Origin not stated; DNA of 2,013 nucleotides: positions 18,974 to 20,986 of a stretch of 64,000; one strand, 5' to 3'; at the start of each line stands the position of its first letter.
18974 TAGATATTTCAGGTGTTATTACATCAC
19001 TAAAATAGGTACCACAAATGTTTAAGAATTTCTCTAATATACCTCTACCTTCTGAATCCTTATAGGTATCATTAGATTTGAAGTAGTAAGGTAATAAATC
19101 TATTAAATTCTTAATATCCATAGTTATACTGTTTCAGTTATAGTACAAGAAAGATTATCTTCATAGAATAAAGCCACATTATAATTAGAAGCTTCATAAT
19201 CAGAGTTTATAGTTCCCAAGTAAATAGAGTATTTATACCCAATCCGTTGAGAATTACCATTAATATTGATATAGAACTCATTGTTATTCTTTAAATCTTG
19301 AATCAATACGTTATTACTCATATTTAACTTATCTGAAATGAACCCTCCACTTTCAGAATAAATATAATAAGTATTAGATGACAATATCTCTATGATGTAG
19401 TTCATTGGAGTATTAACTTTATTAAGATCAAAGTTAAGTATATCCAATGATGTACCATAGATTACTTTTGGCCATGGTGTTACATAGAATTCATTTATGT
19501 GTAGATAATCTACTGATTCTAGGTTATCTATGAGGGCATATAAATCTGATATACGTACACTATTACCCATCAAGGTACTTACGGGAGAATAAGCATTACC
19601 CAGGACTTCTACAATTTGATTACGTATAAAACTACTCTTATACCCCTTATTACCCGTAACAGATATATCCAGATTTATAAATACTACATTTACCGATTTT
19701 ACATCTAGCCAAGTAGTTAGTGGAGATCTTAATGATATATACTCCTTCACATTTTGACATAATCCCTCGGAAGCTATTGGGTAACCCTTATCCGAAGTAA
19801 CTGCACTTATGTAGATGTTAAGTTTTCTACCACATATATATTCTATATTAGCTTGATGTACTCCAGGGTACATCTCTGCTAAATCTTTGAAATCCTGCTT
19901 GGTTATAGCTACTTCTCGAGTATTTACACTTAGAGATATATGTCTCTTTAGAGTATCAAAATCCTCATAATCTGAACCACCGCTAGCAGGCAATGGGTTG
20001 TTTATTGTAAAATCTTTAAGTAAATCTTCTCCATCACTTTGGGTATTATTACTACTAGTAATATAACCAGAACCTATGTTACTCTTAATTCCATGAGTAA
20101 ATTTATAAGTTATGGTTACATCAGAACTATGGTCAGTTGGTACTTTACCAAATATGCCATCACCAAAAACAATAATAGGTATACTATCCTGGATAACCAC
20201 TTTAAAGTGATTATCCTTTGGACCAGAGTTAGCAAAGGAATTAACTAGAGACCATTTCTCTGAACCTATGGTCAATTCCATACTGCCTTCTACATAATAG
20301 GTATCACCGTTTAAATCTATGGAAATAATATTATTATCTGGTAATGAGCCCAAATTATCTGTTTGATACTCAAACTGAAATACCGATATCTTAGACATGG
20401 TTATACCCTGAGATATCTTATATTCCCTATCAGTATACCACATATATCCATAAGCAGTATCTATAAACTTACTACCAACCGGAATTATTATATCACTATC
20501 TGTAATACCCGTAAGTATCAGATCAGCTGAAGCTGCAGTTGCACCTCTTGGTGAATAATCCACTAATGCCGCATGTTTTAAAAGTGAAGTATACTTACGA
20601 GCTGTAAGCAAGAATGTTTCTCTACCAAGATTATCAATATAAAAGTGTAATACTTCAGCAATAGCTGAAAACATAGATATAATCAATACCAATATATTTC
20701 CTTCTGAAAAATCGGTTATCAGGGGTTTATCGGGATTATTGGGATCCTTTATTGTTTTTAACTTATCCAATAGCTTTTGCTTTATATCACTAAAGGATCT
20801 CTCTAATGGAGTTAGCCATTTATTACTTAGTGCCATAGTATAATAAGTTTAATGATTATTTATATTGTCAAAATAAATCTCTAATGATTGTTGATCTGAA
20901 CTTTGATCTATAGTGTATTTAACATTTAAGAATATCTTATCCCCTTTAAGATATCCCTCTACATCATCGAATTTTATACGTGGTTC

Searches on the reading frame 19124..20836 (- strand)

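Call 25: search_protein_families(library=pfam, proteins=[window:19124-20836:-], max_evalue=0.001)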
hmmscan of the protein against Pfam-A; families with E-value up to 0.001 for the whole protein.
window:19124-20836:- (570 aa): 1 family
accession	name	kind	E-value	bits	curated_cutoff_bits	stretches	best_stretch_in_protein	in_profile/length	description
PF04865.19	Baseplate_J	-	2.7e-11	43.7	21.1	1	273-432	95-252/255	Baseplate J-like protein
